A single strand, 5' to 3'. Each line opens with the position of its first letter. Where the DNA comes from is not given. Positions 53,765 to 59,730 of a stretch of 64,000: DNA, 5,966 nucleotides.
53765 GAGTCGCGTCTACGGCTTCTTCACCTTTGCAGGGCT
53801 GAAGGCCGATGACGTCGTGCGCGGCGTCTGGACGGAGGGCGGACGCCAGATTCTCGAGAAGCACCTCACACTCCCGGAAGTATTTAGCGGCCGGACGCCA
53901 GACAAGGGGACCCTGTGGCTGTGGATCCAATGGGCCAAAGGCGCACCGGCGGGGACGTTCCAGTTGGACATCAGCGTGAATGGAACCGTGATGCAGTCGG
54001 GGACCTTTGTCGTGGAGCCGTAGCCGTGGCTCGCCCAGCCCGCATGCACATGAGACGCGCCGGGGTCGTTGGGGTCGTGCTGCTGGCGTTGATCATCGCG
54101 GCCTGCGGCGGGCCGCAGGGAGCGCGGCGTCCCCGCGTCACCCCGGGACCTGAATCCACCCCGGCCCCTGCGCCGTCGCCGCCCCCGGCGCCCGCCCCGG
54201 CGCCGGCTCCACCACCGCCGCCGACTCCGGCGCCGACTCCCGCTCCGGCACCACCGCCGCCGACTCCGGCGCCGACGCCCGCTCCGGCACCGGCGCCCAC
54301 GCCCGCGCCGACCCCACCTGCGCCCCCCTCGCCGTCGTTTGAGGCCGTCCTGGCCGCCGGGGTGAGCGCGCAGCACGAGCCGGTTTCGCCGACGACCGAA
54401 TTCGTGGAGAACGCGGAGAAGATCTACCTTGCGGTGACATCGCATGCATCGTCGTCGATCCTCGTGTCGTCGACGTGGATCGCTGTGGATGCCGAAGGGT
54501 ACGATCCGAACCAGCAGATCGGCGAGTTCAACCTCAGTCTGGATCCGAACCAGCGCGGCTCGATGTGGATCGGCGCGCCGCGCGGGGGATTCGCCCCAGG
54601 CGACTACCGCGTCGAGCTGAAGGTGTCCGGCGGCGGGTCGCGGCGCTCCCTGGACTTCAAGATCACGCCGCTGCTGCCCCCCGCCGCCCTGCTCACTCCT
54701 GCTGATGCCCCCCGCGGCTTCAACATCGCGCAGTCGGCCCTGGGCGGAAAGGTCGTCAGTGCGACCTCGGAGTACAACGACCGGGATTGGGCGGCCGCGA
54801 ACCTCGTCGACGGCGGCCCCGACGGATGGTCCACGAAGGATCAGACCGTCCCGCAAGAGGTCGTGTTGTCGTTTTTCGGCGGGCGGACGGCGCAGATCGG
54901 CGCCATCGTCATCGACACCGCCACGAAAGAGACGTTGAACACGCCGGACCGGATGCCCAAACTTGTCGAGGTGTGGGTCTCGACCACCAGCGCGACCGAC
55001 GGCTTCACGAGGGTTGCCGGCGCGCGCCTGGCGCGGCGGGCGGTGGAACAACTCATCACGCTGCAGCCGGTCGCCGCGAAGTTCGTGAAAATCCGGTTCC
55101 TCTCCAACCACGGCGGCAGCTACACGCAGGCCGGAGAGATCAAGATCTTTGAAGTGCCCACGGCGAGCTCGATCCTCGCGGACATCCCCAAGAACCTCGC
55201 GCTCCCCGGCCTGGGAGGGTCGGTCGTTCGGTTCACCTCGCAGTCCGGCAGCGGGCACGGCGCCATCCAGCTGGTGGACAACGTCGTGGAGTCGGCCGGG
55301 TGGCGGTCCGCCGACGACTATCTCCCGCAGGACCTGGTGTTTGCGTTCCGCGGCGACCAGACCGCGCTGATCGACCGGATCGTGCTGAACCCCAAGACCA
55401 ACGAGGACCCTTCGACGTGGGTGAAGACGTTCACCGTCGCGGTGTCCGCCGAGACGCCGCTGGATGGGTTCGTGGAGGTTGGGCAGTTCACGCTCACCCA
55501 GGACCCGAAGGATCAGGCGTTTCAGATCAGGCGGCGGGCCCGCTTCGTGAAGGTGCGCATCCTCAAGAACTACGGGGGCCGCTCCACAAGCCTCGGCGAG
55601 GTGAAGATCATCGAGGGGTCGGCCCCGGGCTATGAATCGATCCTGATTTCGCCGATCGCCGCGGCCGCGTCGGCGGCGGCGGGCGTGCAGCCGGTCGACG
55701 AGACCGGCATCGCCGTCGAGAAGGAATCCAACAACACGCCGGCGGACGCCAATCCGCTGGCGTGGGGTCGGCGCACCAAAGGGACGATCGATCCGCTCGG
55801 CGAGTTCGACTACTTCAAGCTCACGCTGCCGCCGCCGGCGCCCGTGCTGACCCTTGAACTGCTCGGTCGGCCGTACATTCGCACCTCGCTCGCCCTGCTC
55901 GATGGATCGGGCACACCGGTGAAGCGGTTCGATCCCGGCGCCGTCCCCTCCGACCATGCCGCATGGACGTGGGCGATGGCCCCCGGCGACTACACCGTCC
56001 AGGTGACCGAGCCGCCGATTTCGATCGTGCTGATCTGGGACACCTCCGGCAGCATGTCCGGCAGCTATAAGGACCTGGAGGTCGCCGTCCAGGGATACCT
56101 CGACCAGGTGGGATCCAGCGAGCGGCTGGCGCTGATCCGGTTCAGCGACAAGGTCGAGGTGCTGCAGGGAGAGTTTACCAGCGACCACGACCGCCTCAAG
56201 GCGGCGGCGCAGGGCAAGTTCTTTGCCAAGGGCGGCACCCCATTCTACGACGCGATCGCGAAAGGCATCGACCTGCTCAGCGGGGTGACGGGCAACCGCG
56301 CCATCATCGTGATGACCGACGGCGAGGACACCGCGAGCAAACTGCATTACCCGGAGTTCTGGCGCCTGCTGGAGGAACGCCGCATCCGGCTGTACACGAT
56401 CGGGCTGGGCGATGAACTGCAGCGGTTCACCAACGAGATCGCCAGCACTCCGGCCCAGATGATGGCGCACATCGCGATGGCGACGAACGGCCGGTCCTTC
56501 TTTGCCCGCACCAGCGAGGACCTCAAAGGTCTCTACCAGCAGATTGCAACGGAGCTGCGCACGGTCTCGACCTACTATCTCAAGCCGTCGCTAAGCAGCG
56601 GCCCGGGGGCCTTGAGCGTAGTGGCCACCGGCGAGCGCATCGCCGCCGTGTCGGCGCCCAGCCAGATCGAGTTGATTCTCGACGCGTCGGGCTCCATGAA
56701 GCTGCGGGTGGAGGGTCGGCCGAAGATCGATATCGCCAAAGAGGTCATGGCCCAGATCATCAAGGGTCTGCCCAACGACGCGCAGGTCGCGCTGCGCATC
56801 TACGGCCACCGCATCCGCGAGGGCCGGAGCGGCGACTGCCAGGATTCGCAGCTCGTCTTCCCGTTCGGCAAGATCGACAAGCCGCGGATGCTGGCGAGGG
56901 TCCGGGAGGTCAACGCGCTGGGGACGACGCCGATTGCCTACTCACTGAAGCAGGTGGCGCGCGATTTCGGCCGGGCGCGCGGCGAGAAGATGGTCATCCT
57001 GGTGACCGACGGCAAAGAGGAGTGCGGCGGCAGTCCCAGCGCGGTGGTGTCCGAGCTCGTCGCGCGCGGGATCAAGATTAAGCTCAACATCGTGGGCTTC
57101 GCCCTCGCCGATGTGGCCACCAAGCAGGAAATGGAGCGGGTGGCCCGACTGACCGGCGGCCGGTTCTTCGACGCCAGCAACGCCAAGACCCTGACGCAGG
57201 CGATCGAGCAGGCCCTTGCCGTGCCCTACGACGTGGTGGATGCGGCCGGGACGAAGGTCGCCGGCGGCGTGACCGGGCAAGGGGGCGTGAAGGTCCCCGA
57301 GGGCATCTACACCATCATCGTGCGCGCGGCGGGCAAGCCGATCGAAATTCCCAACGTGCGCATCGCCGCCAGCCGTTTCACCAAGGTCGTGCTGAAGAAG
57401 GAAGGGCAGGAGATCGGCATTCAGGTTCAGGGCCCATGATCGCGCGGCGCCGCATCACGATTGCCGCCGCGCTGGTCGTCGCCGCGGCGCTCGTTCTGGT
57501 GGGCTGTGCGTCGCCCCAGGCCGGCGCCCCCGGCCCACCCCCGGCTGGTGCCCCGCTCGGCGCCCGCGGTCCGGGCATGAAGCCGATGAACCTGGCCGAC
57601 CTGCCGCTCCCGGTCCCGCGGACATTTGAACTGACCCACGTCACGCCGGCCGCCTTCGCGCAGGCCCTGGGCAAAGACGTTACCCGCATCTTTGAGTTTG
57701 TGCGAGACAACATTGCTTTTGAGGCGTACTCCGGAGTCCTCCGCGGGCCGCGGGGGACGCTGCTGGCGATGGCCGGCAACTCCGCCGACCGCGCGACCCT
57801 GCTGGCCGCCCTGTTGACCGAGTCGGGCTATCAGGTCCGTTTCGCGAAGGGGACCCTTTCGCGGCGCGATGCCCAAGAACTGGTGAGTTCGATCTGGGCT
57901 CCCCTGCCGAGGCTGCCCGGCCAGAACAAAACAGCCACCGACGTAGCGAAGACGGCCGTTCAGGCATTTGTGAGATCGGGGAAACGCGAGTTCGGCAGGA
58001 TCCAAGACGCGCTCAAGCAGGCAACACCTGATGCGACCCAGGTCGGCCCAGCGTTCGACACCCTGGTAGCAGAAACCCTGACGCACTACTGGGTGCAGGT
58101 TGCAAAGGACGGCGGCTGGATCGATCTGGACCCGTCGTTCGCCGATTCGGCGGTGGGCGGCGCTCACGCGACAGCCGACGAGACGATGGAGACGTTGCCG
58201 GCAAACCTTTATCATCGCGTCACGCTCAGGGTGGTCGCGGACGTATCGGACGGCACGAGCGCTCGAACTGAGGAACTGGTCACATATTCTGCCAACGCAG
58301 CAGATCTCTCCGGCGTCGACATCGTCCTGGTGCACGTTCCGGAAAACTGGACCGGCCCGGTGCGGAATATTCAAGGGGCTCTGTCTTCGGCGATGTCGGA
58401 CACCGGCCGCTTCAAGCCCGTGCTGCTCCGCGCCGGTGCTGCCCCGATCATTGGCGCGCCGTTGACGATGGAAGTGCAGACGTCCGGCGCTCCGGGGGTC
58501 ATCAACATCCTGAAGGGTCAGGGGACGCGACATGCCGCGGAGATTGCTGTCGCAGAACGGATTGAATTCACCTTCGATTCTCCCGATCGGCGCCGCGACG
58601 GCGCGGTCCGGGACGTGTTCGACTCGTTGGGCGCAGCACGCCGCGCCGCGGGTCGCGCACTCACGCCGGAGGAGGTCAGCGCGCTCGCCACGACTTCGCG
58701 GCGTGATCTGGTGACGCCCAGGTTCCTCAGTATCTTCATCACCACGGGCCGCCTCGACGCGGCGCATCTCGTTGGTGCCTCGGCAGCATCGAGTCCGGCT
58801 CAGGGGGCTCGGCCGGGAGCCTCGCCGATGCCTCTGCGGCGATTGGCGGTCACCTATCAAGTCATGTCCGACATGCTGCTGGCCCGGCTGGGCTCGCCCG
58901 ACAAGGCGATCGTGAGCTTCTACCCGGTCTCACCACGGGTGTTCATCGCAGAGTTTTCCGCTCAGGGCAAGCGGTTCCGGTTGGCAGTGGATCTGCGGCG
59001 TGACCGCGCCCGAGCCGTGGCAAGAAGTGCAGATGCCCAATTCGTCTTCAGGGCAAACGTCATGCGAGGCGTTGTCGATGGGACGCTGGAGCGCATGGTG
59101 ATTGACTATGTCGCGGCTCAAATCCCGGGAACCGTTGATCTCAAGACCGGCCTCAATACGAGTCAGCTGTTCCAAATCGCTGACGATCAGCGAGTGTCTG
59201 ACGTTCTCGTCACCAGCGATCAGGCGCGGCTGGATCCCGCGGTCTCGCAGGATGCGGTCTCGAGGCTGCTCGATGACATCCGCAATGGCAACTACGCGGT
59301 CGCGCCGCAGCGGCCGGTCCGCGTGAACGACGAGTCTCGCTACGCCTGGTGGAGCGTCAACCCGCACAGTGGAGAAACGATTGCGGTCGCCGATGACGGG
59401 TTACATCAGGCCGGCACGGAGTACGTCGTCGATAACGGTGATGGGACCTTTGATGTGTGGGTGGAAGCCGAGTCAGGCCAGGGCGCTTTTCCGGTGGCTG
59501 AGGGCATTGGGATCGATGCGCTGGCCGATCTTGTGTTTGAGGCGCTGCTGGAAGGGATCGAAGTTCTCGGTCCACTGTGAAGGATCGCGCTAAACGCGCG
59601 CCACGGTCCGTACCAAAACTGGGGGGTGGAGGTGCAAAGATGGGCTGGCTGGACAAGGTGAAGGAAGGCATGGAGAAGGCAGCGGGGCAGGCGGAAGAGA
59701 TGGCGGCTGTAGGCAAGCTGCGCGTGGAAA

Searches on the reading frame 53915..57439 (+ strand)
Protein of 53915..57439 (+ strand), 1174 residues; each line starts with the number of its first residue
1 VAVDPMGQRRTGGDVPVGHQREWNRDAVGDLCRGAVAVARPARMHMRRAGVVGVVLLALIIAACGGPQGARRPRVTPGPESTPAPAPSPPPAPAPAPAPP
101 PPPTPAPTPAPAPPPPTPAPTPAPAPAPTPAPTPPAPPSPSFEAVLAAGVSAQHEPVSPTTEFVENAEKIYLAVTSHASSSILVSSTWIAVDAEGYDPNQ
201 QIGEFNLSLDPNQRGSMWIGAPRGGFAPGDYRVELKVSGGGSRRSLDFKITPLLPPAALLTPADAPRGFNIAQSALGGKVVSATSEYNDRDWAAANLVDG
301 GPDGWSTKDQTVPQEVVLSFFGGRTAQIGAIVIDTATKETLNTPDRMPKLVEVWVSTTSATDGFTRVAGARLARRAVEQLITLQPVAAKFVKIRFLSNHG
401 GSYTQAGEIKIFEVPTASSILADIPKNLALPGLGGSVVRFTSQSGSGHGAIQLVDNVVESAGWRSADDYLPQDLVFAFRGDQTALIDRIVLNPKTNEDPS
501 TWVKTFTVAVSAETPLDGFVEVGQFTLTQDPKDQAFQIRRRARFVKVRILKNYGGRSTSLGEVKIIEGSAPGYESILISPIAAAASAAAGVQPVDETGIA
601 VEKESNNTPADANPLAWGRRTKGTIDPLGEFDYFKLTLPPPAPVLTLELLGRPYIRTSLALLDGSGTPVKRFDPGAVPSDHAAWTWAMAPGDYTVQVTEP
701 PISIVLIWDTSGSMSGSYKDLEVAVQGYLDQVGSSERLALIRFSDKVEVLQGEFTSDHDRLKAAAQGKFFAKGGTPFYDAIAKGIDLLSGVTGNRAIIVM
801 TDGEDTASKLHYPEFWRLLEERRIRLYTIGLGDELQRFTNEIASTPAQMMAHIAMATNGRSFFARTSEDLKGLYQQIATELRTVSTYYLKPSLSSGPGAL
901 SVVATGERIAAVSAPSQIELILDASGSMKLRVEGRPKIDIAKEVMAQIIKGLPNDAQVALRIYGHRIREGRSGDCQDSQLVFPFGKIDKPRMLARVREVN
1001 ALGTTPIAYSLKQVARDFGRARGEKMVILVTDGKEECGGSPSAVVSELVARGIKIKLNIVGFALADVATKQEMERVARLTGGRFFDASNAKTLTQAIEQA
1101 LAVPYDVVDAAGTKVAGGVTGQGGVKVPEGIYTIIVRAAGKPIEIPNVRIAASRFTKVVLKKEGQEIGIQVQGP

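Call 11: search_protein_families(library=pfam, proteins=[window:53915-57439:+], max_evalue=0.01)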
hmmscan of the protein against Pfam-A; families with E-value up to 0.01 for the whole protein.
window:53915-57439:+ (1174 aa): 7 families
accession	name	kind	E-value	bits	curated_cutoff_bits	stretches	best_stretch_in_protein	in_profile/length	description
PF00092.34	VWA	-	1.3e-23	84.6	23.8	2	704-862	2-160/174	von Willebrand factor type A domain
PF13519.12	VWA_2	-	8.3e-18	65.4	27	2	704-804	1-107/107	von Willebrand factor type A domain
PF00754.31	F5_F8_type_C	-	8e-15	55.5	28.2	2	282-408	3-126/127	F5/8 type C domain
PF13768.12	VWA_3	-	7e-14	52.6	27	2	703-861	2-153/155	von Willebrand factor type A domain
PF07738.19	Sad1_UNC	-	4.2e-12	46.7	22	2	498-561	55-124/132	Sad1 / UNC-like C-terminal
PF05762.20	VWA_CoxE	-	2.9e-08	33.8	26.4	1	701-853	56-210/222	VWA domain containing CoxE-like protein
PF10138.15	vWA-TerF-like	-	0.0027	18.3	29.4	0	917-1045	3-126/200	vWA found in TerF C terminus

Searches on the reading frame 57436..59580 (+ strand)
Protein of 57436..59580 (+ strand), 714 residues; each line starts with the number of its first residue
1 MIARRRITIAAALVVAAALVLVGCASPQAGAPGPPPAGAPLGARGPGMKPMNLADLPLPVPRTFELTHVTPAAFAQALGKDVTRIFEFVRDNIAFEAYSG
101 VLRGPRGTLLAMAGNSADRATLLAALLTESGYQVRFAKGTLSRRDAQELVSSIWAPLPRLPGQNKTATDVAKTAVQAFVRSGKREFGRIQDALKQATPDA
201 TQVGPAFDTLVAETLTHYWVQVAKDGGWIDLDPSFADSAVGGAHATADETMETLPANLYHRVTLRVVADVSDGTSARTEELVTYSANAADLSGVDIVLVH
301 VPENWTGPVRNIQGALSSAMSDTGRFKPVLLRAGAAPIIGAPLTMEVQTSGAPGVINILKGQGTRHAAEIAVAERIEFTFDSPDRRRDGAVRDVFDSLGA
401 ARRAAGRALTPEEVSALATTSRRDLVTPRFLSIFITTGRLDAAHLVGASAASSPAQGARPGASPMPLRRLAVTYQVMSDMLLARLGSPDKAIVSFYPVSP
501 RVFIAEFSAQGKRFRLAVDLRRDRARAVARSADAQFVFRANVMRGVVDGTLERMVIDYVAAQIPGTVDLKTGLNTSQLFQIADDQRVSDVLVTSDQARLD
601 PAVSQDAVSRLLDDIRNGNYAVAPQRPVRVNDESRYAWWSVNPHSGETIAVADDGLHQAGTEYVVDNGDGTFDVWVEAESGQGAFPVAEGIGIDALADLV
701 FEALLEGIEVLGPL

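Call 96: search_protein_families(library=pfam, proteins=[window:57436-59580:+], max_evalue=0.001)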
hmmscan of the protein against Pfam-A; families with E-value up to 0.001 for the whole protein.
window:57436-59580:+ (714 aa): 1 family
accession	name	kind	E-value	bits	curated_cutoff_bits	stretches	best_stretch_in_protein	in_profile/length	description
PF01841.26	Transglut_core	-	3.5e-07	30.9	23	1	80-233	16-108/108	Transglutaminase-like superfamily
